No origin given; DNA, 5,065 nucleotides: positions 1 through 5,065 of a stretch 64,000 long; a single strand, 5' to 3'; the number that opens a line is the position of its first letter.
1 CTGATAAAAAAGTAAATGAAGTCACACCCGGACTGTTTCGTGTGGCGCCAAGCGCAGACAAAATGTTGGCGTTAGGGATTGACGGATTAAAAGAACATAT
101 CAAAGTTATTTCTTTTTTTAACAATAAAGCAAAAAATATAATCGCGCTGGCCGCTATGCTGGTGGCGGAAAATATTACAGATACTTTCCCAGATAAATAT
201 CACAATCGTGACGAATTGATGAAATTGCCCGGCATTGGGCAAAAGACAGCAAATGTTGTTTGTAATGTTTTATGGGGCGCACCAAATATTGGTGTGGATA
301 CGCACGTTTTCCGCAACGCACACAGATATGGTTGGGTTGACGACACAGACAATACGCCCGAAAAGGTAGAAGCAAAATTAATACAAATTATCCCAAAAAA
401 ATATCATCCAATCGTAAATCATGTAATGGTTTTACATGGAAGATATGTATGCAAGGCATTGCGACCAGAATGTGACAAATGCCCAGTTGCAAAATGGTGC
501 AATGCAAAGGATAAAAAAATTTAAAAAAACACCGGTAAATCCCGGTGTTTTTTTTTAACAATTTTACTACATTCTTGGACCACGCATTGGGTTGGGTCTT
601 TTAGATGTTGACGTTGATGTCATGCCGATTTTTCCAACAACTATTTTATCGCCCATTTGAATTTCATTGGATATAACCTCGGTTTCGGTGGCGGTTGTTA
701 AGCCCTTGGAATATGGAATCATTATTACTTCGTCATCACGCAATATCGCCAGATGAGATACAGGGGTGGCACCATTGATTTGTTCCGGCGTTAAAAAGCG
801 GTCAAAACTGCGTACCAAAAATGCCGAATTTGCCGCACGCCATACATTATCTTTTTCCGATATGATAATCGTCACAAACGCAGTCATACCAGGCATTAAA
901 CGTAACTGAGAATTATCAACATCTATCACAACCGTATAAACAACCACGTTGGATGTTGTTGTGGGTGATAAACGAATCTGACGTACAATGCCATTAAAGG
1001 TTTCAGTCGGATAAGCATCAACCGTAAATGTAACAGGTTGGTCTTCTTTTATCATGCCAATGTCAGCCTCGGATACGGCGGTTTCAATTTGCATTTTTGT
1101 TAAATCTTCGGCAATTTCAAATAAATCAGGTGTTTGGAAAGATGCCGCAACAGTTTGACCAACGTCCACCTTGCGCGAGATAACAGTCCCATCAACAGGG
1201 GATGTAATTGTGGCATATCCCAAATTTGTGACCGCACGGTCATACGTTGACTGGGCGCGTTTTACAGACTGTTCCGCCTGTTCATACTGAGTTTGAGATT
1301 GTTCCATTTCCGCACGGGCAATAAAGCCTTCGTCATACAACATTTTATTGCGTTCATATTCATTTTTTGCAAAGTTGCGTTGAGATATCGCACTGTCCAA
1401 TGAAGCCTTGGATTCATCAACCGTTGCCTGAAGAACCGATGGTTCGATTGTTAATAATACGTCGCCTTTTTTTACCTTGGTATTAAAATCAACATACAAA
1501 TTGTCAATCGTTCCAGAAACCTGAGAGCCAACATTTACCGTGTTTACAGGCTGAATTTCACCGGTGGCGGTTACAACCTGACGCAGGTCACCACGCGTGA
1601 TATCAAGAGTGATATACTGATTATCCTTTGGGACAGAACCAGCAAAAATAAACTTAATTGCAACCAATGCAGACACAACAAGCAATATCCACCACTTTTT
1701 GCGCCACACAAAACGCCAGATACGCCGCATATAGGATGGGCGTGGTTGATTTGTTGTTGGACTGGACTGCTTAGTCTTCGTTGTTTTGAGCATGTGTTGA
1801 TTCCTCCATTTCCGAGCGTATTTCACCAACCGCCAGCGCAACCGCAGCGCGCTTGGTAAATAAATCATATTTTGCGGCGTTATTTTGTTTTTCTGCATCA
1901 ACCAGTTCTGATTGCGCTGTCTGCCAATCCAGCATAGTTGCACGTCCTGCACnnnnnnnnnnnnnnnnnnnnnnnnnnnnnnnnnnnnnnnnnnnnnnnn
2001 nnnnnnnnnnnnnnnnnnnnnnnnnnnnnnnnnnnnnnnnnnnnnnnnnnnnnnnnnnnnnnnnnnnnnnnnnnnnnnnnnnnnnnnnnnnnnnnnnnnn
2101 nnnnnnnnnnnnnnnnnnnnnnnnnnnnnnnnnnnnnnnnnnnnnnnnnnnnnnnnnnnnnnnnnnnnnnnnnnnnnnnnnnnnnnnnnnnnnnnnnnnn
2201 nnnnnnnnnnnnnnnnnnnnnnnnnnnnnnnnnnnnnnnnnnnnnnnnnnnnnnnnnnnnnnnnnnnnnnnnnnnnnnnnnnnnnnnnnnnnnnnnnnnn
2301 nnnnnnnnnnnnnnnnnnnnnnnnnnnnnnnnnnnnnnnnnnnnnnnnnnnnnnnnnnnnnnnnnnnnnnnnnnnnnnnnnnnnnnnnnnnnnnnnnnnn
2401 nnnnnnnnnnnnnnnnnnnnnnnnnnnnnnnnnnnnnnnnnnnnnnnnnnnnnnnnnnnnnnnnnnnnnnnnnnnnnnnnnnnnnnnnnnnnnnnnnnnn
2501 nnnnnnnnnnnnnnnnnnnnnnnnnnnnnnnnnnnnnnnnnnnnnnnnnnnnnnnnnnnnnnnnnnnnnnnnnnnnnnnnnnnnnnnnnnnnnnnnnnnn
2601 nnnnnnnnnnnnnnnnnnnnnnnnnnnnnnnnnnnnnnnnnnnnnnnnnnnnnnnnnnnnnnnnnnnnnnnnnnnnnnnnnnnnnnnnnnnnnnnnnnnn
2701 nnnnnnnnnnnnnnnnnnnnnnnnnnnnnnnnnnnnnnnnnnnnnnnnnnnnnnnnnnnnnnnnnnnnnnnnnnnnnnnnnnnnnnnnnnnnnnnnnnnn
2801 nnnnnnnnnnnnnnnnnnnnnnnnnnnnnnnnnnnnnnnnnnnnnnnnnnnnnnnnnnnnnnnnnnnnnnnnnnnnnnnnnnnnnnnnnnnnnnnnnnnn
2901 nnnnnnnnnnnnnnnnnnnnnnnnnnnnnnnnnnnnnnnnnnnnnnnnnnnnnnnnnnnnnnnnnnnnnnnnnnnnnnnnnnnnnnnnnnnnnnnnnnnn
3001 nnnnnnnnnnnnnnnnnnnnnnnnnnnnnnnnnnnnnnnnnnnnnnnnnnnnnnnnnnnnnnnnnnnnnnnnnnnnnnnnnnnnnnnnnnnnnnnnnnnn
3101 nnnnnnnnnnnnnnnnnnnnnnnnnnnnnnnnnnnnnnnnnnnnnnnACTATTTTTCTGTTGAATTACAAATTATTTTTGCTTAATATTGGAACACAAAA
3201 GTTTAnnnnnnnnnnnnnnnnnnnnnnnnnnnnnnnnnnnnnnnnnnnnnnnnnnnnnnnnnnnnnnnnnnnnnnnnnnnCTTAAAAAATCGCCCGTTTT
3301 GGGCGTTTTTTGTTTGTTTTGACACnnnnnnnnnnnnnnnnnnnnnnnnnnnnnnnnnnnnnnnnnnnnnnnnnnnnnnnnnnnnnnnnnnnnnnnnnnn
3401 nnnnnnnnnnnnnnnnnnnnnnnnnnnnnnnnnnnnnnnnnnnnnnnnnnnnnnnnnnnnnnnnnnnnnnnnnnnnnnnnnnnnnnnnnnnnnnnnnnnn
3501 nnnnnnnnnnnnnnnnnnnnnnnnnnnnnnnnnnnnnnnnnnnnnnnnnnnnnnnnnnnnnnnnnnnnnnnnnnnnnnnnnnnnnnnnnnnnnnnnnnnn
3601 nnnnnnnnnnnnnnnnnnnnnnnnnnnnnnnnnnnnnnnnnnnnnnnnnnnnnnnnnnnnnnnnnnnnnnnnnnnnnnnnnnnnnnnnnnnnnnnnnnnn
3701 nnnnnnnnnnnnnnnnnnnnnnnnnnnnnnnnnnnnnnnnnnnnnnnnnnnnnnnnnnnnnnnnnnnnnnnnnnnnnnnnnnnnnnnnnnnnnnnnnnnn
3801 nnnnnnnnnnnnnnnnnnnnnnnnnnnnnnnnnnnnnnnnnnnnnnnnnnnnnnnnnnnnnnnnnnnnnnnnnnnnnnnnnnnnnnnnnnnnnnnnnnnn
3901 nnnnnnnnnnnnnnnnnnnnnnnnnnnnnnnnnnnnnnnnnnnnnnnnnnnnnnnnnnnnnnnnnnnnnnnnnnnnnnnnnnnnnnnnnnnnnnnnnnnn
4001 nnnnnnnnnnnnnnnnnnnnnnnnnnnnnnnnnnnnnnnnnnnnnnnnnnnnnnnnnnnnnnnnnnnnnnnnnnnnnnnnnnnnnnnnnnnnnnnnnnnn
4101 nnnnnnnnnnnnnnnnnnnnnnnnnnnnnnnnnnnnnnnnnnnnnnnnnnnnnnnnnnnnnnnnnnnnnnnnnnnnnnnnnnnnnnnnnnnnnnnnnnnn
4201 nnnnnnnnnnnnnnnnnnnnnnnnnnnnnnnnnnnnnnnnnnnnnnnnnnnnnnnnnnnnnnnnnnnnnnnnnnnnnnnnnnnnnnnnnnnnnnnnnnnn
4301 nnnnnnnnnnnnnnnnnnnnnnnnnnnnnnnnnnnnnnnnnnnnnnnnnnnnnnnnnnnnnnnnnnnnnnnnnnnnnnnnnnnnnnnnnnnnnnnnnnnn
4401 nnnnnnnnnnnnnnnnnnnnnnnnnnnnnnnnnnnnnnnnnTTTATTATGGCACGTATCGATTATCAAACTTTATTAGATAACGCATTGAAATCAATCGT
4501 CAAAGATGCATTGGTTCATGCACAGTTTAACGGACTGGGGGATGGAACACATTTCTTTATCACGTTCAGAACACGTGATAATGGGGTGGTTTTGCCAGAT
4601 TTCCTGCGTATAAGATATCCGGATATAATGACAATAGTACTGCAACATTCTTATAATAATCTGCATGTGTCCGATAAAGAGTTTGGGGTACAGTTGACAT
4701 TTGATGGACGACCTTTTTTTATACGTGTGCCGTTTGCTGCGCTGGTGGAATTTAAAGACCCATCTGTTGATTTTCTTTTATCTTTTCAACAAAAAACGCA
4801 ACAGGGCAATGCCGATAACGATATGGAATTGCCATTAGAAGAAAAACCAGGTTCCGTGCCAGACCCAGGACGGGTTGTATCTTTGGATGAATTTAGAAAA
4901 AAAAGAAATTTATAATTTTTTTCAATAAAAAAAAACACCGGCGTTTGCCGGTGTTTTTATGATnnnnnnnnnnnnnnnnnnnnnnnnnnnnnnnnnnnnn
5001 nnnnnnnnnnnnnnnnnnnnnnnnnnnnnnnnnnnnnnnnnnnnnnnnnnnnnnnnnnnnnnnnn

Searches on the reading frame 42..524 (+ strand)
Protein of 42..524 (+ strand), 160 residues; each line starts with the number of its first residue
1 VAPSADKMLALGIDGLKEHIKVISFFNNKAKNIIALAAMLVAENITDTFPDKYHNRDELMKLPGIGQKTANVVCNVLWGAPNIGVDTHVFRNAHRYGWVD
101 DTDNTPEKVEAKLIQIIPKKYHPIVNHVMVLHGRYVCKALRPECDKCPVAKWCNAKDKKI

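Call 83: search_protein_families(library=pfam, proteins=[window:42-524:+], max_evalue=0.01)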
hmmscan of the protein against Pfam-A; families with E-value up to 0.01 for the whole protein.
window:42-524:+ (160 aa): 5 families
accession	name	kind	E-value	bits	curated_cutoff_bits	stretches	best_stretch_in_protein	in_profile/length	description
PF00730.31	HhH-GPD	-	2.5e-13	50.7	26.2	1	2-118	27-107/108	HhH-GPD superfamily base excision DNA repair protein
PF00633.29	HHH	-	6.3e-07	29.4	24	1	55-74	9-28/30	Helix-hairpin-helix motif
PF22175.2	Ogg-HhH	-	8.7e-05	22.6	27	1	8-106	50-152/173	8-oxoguanine DNA glycosylase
PF21176.3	RecR_HhH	-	0.0017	18.5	27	1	57-70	6-19/45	RecR, helix-hairpin-helix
PF10576.14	EndIII_4Fe-2S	-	0.0049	17.6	20.5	1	137-153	1-17/17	Iron-sulfur binding domain of endonuclease III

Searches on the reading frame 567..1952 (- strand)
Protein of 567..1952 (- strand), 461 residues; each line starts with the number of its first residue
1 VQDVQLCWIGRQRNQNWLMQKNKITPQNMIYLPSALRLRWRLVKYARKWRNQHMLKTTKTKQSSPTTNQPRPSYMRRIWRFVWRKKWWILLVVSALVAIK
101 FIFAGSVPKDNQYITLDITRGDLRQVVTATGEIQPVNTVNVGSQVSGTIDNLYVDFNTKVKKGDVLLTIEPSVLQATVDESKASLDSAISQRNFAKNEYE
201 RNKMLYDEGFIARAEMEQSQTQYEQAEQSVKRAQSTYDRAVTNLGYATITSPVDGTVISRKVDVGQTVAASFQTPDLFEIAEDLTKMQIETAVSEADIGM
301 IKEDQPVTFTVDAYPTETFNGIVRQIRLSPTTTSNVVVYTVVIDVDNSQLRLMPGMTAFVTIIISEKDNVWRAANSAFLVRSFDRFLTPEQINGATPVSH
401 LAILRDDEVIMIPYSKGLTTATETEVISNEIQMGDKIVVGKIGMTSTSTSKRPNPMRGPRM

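Call 8: search_protein_families(library=pfam, proteins=[window:567-1952:-], max_evalue=0.01)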
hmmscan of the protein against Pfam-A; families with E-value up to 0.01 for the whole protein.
window:567-1952:- (461 aa): 5 families
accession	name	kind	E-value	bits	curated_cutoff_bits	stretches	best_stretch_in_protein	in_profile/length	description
PF16576.10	HlyD_D23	-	1.2e-22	80.7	30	1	123-358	2-214/214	Barrel-sandwich domain of CusB or HlyD membrane-fusion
PF13437.12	HlyD_3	-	4.9e-16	59.8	22.2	1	248-355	1-106/106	HlyD family secretion protein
PF13533.13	Biotin_lipoyl_2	-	8.5e-06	25.9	29.8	1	139-170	1-32/32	Biotin-lipoyl like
PF00364.28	Biotin_lipoyl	-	0.0004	20.6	22.1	0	139-169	43-73/73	Biotin-requiring enzyme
PF02706.20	Wzz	-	0.0083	16.9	25.5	0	76-105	6-35/91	Chain length determinant protein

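Call 88: find_encoding_contigs(protein=window:567-1952:-, flank=10000, max_places=4)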
Protein window:567-1952:- (461 aa): no gene with exactly this product is on record in the collection.

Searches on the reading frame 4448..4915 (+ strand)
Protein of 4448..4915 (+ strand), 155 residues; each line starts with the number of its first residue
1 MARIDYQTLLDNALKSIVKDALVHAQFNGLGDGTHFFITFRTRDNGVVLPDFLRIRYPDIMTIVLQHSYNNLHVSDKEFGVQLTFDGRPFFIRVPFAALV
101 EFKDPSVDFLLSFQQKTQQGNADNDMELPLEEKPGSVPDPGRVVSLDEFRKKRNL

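Call 83: search_protein_families(library=pfam, proteins=[window:4448-4915:+], max_evalue=0.01)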
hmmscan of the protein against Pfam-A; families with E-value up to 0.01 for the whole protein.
window:4448-4915:+ (155 aa): 1 family
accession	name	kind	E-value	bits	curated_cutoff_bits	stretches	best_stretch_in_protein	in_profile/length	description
PF04386.18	SspB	-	2.2e-28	99.7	27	1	11-127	4-120/156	Stringent starvation protein B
